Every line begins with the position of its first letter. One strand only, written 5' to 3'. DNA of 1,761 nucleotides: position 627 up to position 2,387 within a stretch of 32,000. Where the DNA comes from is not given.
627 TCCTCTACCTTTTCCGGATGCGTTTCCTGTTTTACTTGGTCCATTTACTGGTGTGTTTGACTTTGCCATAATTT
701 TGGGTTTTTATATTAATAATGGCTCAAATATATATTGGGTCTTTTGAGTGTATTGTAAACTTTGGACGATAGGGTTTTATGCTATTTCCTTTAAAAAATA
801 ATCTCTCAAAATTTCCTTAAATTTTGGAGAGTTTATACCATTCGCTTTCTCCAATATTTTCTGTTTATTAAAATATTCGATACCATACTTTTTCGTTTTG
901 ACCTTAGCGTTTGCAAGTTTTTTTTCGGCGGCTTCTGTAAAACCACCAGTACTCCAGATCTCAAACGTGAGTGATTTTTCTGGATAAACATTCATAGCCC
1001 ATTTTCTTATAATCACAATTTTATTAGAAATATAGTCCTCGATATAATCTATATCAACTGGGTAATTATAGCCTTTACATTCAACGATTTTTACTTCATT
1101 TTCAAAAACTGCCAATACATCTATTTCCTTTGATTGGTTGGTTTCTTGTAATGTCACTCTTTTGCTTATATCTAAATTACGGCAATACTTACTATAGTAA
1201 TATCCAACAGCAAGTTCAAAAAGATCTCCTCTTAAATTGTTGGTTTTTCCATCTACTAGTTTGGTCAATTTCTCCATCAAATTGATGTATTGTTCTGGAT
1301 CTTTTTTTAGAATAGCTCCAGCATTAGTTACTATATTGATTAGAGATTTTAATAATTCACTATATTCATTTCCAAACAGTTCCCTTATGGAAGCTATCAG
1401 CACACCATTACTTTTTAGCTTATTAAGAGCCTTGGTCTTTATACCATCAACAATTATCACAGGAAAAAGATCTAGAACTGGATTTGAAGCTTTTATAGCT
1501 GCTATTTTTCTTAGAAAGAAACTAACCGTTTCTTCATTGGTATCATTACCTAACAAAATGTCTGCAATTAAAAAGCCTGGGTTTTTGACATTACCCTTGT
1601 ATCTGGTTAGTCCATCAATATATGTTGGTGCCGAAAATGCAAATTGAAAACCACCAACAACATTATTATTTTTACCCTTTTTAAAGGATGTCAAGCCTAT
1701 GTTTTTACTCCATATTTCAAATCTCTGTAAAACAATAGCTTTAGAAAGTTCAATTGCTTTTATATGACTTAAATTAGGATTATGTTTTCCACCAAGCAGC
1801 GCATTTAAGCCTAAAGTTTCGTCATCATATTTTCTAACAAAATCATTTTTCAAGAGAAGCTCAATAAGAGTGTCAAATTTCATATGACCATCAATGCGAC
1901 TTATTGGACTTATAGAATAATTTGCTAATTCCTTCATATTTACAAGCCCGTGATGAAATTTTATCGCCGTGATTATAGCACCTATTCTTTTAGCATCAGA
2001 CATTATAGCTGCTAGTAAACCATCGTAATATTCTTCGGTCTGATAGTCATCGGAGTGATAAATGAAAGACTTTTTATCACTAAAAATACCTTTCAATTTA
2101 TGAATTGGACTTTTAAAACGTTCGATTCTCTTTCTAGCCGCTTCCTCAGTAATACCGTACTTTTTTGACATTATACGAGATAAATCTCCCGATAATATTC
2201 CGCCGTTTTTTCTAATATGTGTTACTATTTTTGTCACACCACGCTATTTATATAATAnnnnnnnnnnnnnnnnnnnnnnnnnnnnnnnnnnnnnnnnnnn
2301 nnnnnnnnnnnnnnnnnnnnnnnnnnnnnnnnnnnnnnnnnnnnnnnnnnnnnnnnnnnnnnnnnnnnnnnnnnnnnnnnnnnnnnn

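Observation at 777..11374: Six defence-type genes fused into one translationally coupled minus-strand operon (Type IIG RM, three unknowns, Gabija pair)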

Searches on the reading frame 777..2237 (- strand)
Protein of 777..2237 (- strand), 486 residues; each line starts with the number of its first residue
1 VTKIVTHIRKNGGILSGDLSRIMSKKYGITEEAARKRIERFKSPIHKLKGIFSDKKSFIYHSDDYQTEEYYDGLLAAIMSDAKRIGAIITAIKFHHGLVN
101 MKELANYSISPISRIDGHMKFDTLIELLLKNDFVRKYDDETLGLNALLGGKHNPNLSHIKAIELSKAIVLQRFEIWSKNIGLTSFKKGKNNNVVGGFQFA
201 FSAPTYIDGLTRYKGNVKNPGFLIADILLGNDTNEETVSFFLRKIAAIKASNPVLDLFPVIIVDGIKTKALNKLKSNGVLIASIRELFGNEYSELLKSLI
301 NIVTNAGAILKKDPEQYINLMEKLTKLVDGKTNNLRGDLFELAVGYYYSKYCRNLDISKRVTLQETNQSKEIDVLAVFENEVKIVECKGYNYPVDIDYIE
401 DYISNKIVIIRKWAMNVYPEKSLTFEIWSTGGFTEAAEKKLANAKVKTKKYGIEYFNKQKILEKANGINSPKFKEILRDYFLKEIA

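Call 3: search_protein_families(library=pfam, proteins=[window:777-2237:-], max_evalue=0.01)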
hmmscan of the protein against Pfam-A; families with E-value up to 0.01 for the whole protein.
window:777-2237:- (486 aa): 1 family
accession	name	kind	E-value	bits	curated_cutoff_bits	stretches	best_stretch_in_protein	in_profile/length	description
PF08378.17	NERD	-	0.0042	18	22.1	0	354-391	20-58/111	Nuclease-related domain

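Call 4: search_protein_families(library=padloc, proteins=[window:777-2237:-], max_evalue=0.01)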
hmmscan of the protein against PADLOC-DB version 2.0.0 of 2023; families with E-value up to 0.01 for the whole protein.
window:777-2237:- (486 aa): 4 families
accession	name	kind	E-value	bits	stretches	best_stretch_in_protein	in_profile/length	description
PDLC01891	CARF4--CARF_PDDEXK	-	1.2e-06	26.4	1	284-393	164-261/319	-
PDLC01880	CARF4--CARF_PDDEXK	-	7.3e-05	20.2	1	353-392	255-296/364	-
PDLC01893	CARF4--CARF_PDDEXK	-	0.0005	17.5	1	331-391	253-317/382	-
PDLC01619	Csx1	-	0.0031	14.7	1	355-395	238-281/330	CAS-III; associated_signaling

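Call 10: search_protein_families(library=ncbifam, proteins=[window:777-2237:-], max_evalue=0.1)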
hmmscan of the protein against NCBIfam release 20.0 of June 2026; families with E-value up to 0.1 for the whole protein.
window:777-2237:- (486 aa): 0 families

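Call 12: search_solved_structures(query=window:777-2237:-, max_evalue=1)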
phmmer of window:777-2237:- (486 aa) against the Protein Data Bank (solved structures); distinct sequences matched with E-value up to 1: 0.

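Call 22: find_homologous_proteins(query=window:777-2237:-)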
Query window:777-2237:- (486 aa): 314 proteins with E <= 0.001 among 8000 candidates; the best 120 are listed.
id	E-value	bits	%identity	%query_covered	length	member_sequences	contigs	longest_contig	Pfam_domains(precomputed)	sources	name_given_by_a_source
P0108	0.0e+0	1044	98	100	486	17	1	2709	-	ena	-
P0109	1.4e-202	692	64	100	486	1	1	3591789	-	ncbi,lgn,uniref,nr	ncbi:hypothetical protein MACH07_22650 [Flagellimonas marinaquae]|uniref:NERD domain-containing prot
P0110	5.6e-202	690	63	99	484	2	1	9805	-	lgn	-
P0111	1.8e-201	688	63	100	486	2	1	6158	-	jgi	-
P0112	1.9e-201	688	63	100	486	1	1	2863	-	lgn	-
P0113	3.6e-199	681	62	100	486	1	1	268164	-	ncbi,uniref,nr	ncbi:hypothetical protein [Aquimarina algiphila]|uniref:hypothetical protein n=1 Tax=Aquimarina algi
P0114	6.1e-199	680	63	100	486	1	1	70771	-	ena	-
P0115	6.1e-199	680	62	100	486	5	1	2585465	-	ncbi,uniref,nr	ncbi:NERD domain-containing protein [Gillisia sp. Hel_I_29]|uniref:NERD domain-containing protein n=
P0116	3.3e-198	677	62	100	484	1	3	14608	-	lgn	-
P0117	4.2e-198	677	62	100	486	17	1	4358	-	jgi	-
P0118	1.3e-197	675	61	100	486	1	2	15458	-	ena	-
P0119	1.4e-197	675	62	100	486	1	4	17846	-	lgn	-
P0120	1.1e-196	672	62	100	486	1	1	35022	-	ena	-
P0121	1.5e-196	672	63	100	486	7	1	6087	-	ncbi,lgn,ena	-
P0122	1.6e-196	672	63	100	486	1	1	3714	-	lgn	-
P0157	2.1e-169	582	54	100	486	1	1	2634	PF08378.18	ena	-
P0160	1.5e-167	576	55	99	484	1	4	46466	PF08378.18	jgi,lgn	jgi:hypothetical protein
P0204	1.5e-122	428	44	98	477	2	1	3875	PF08378.18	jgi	-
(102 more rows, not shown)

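Call 43: find_related_loci(query=A4, collection=metagenome_contigs, flank=10000)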
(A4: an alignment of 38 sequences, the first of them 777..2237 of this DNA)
Query A4 (486 aa) in metagenome_contigs; peptide patterns used: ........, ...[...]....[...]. (x = any residue, [..] = any of these).
205 stretches matched a pattern; 98 encode a relative of the query (tblastn E <= 1e-3); the best 80 are kept; 80 distinct loci.
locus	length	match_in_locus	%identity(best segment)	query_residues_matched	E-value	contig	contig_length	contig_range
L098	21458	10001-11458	98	1-486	0e+0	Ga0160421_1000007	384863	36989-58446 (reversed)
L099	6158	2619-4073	63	1-485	0e+0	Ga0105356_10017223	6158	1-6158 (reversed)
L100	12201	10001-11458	62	1-486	0e+0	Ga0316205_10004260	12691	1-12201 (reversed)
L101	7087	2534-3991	62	1-486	0e+0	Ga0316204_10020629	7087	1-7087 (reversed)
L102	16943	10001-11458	62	1-486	0e+0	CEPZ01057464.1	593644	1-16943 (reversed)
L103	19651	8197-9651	62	1-485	0e+0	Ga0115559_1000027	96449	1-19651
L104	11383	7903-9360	62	1-486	0e+0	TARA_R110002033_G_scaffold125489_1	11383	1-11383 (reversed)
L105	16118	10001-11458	62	1-486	0e+0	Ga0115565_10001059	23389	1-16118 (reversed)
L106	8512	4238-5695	62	1-486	0e+0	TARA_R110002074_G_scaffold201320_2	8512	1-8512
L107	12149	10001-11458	62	1-486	0e+0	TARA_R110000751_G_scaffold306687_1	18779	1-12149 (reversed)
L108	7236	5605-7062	62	1-486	0e+0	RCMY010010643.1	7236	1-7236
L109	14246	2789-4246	56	1-486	0e+0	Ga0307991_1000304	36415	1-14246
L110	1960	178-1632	56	1-485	0e+0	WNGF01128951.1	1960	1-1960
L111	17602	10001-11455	55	1-485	0e+0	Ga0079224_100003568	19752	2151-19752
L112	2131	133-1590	53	1-486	0e+0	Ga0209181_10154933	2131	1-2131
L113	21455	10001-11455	55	1-485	2e-179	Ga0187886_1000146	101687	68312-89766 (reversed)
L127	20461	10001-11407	41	12-485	6e-117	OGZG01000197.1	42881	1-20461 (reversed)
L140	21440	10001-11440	40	1-482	6e-111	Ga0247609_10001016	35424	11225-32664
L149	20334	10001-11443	38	1-485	6e-106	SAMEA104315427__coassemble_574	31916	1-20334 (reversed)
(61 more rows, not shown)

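Call 64: predict_structure(alignment_id=A4)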
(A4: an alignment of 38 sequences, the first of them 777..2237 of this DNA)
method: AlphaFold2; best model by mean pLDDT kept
length: 486 residues; sequences in the alignment: 38
mean_pLDDT: 88.6   pTM: 0.80
mean pLDDT of the five models: 88.6, 88.4, 87.3, 83.8, 82.4
residues with pLDDT >= 90: 258; 70-90: 210; 50-70: 15; < 50: 3
segments of 3 or more residues with pLDDT < 50: none
pLDDT, mean of each block of 10 residues (from residue 1): 77 90 90 89 89 87 89 91 93 91 94 91 94 86 84 79 89 88 83 95 90 85 94 93 95 92 93 95 89 87 88 90 72 67 93 91 78 94 93 92 92 93 96 95 93 93 88 85 61
secondary structure, 60 per line:
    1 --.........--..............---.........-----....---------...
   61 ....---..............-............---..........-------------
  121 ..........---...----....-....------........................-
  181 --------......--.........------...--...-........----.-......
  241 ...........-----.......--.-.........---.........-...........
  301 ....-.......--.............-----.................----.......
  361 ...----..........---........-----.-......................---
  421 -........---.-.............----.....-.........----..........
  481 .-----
elements in order: H3-11 H16-27 H31-39 E45-48 E58-61 H68-81 H83-94 E98-100 H101-107 H121-130 E134-136 E141-144 H146-149 H156-179 E189-194 E197-205 E212-214 E217-219 E221-228 H235-251 E257-263 H268-276 E280-283 H284-288 H290-304 H306-312 H315-327 H333-349 E354-363 E368-377 E381-388 H396-417 E422-429 H435-447 E452-456 H458-466 H471-481

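Call 67: fold_search(model_id=the predicted structure, library=pdb)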
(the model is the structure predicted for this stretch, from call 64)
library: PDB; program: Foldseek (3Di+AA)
matches with E <= 10: 923; with E <= 0.001: 7
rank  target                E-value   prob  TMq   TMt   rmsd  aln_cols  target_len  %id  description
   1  8bao_A                1.4e-05  1.00  0.21  0.27  21.8       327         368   14  Dysgonamonadaceae bacterium CRISPR ancillary nuclease 2 (released 2022-11-30)
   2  8bao_B                9.8e-05  1.00  0.20  0.26  22.3       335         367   15  Dysgonamonadaceae bacterium CRISPR ancillary nuclease 2 (released 2022-11-30)
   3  7uu3_B                4.0e-04  0.72  0.14  0.18  17.0       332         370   10  Crystal structure of APOBEC3G complex with 3'overhangs RNA-Complex (released 2023-01-11)
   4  1y88                  6.0e-04  1.00  0.19  0.46   2.6       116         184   20  Crystal Structure of Protein of Unknown Function AF1548 (released 2004-12-21)
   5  6xl1_A                6.8e-04  0.99  0.20  0.26  24.2       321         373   15  crystal structure of cA4-activated Card1(D294N) (released 2020-12-30)
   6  1xmx                  7.2e-04  0.97  0.15  0.18  14.0       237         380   11  Crystal structure of protein VC1899 from Vibrio cholerae (released 2004-11-16)
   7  7uu3_A                7.6e-04  0.63  0.14  0.17  17.8       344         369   10  Crystal structure of APOBEC3G complex with 3'overhangs RNA-Complex (released 2023-01-11)
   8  8dgf_B                1.5e-03  0.51  0.14  0.06  19.8       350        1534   13  Avs4 bound to phage PhiV-1 portal (released 2022-08-03)
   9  8cx1_F                1.5e-03  0.38  0.12  0.14  17.7       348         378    8  Cryo-EM structure of human APOBEC3G/HIV-1 Vif/CBFbeta/ELOB/ELOC dimeric complex in State 1 (released 2023-02-15)
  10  8h0i_A                2.1e-03  0.41  0.12  0.15  17.3       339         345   10  Cryo-EM structure of APOBEC3G-Vif complex (released 2023-07-19)
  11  9u49_A                2.5e-03  0.75  0.14  0.16  15.5       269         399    9  crystal structure of Cdn1 in complex with cA4 (released 2026-02-04)
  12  8q41_B                3.1e-03  0.98  0.21  0.23  12.2       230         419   13  Crystal structure of Can2 (E341A) bound to cA4 and TTTAAA ssDNA (released 2023-11-22)
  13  8q43_A                3.3e-03  0.99  0.21  0.24  13.0       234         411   13  Crystal structure of cA4-bound Can2 (E341A) in complex with oligo-C DNA (released 2023-11-22)
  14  5lhc_A                3.7e-03  0.97  0.21  0.18  14.7       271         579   12  The structure of D456A mutant of Nt.BspD6I nicking endonuclease at 0.24 nm resolution . (released 2017-08-16)
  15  2vld_A                4.4e-03  1.00  0.18  0.35   3.6       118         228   11  crystal structure of a repair endonuclease from Pyrococcus abyssi (released 2009-05-19)
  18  2vld_B                7.1e-03  1.00  0.18  0.36   3.6       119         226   11  crystal structure of a repair endonuclease from Pyrococcus abyssi (released 2009-05-19)
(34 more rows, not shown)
